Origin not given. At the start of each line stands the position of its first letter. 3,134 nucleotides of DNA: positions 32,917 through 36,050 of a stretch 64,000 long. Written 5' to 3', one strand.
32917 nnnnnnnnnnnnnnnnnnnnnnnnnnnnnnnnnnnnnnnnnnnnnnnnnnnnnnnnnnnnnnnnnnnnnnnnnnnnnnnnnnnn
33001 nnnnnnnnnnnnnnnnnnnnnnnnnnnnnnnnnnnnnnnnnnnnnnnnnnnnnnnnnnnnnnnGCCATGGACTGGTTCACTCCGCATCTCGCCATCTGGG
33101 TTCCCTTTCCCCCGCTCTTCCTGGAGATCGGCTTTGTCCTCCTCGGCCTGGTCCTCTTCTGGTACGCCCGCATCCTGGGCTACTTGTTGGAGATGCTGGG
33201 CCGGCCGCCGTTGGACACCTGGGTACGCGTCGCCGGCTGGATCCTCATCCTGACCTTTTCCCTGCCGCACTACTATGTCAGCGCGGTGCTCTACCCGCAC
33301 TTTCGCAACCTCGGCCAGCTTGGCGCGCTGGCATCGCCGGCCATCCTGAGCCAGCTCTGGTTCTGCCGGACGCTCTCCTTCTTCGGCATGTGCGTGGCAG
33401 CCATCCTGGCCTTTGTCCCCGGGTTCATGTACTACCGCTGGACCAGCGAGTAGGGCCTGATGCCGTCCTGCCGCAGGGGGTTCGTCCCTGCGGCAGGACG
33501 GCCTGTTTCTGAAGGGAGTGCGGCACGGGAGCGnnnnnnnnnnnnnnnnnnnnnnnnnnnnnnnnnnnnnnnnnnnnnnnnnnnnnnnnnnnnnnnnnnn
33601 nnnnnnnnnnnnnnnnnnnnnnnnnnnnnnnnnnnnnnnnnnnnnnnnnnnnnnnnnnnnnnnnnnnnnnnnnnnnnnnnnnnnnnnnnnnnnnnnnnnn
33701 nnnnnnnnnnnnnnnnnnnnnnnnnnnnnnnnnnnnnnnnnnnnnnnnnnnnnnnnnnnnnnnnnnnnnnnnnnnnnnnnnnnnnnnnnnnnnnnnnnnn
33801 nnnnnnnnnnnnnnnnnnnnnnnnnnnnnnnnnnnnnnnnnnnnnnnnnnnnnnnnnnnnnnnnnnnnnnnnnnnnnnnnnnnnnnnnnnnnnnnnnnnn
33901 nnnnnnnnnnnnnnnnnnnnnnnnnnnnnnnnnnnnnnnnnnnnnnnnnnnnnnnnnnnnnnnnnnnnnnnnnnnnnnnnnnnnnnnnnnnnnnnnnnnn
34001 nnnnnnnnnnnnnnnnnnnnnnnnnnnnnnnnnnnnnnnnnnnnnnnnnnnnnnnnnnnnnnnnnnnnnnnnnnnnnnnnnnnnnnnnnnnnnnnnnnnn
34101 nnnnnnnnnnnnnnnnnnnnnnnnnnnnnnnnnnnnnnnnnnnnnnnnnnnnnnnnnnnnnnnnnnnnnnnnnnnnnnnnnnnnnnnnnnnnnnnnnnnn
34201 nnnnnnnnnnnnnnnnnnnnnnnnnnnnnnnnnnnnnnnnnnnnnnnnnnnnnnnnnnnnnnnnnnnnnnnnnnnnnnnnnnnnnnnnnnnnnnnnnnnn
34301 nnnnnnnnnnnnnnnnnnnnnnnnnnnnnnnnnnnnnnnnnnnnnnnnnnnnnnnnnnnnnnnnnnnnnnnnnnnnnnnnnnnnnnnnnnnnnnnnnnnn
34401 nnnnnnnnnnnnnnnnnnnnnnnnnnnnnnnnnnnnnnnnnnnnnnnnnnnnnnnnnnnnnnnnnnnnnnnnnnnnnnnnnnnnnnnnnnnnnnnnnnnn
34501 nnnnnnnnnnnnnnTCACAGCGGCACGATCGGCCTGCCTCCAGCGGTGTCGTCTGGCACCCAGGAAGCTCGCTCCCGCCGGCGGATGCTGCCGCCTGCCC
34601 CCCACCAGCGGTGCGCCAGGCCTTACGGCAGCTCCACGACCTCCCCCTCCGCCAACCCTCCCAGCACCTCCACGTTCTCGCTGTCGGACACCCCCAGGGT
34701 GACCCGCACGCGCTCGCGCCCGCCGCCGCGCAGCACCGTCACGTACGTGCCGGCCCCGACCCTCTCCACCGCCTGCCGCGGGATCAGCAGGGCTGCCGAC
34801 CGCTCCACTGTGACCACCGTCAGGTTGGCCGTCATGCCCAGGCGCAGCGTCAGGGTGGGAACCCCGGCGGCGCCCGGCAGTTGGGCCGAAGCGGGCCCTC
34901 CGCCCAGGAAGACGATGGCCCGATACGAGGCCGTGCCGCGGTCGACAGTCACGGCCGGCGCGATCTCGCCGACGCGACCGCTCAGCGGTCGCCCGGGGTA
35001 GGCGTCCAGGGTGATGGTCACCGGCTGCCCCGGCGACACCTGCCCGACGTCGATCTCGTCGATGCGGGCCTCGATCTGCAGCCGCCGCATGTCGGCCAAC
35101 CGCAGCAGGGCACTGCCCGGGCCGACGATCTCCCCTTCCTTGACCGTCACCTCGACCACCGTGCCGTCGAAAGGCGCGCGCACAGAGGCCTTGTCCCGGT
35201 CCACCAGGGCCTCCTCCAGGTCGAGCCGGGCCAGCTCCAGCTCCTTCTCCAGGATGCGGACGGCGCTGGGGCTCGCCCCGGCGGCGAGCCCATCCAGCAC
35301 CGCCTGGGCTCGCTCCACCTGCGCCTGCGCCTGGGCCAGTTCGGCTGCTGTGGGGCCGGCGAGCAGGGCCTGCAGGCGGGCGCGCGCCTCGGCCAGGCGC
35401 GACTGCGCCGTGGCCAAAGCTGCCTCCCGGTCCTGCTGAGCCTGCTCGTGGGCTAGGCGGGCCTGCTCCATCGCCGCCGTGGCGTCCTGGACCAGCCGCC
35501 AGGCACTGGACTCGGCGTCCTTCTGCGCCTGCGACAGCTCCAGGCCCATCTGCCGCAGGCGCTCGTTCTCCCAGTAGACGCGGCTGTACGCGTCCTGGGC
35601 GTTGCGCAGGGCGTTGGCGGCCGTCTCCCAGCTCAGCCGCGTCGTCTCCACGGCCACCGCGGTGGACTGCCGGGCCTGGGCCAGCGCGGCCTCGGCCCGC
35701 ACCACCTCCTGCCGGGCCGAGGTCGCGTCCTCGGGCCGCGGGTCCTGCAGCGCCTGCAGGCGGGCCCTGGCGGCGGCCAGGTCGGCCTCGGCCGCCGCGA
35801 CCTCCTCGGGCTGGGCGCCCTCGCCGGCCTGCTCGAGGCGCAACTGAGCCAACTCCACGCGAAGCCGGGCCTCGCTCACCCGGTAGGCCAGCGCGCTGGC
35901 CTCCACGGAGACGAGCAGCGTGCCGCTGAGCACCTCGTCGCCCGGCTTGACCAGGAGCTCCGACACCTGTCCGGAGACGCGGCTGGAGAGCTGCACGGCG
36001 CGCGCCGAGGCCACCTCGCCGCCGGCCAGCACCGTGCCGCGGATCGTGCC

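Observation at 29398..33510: Six-gene MglA operon: two Roadblock proteins, MglA, DUF4388, a lamin-tail-domain membrane protein and a small membrane protein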

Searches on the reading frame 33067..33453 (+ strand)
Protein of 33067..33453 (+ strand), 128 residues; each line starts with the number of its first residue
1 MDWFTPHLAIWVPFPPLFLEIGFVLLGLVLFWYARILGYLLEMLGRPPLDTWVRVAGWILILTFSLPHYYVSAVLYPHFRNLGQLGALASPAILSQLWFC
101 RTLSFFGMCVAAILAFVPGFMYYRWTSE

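Call 4: search_protein_families(library=pfam, proteins=[window:33067-33453:+], max_evalue=1)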
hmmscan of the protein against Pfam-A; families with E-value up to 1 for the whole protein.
window:33067-33453:+ (128 aa): 1 family
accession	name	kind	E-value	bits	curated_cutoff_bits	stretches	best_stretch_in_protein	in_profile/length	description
PF19545.4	DUF6069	-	0.82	10.2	27.2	1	22-68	49-95/129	Family of unknown function (DUF6069)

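Call 5: search_protein_families(library=ncbifam, proteins=[window:33067-33453:+], max_evalue=1)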
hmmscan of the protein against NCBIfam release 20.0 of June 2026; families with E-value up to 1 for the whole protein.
window:33067-33453:+ (128 aa): 0 families

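Call 19: find_homologous_proteins(query=window:33067-33453:+)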
Query window:33067-33453:+ (128 aa): 22 proteins with E <= 0.001 among 130 candidates.
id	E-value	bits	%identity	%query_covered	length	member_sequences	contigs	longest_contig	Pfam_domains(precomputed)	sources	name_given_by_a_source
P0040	5.3e-80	285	100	100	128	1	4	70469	-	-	-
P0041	9.5e-60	219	80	100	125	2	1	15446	-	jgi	jgi:hypothetical protein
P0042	2.2e-58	215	76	100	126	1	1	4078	-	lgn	-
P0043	3.2e-58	214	76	99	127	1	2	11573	-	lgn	-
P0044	4.1e-58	214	77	100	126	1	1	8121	-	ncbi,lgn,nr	ncbi:MAG: hypothetical protein JXA37_12385 [Chloroflexia bacterium]|nr:hypothetical protein [Chlorof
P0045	7.0e-55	204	73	100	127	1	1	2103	-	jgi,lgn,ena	-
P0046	1.1e-54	203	75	100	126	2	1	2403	-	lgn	-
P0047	2.6e-54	202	73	100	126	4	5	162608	-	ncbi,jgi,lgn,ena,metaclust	jgi:ABC-type phosphate/phosphonate transport system permease subunit|metaclust:\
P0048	2.9e-54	202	73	100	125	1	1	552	-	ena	-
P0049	4.0e-54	201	74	99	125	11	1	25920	-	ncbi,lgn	-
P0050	5.2e-54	201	76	100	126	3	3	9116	-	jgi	jgi:ABC-type phosphate/phosphonate transport system permease subunit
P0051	2.6e-52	195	70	100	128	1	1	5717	-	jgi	jgi:hypothetical protein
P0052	6.5e-52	194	71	98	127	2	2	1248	-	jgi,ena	-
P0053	1.5e-51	193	71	100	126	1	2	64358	-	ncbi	-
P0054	4.0e-51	191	72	100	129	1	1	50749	-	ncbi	-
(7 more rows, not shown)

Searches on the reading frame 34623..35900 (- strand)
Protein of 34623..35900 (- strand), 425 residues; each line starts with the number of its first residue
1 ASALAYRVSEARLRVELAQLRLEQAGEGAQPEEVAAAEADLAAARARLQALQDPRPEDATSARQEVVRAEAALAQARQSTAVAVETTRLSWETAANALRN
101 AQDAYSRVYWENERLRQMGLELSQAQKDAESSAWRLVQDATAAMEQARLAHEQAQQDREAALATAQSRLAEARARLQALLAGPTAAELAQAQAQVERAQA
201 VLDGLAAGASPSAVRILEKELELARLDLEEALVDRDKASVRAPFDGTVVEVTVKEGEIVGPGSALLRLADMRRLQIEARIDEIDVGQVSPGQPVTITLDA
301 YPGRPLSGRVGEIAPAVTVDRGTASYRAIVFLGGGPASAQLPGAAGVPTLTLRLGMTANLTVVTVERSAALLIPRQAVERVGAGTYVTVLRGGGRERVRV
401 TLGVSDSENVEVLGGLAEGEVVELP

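Call 77: search_protein_families(library=pfam, proteins=[window:34623-35900:-], max_evalue=0.01)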
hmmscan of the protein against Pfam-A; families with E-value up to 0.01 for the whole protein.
window:34623-35900:- (425 aa): 4 families
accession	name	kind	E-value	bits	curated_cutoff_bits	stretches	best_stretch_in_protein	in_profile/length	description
PF13437.12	HlyD_3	-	4.4e-20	72.8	22.2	1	240-327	2-90/106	HlyD family secretion protein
PF16576.10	HlyD_D23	-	6.1e-16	58.8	30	1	235-327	106-198/214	Barrel-sandwich domain of CusB or HlyD membrane-fusion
PF13533.13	Biotin_lipoyl_2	-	0.00038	20.7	29.8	1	239-268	2-31/32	Biotin-lipoyl like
PF00364.28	Biotin_lipoyl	-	0.0042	17.3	22.1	1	236-268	39-73/73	Biotin-requiring enzyme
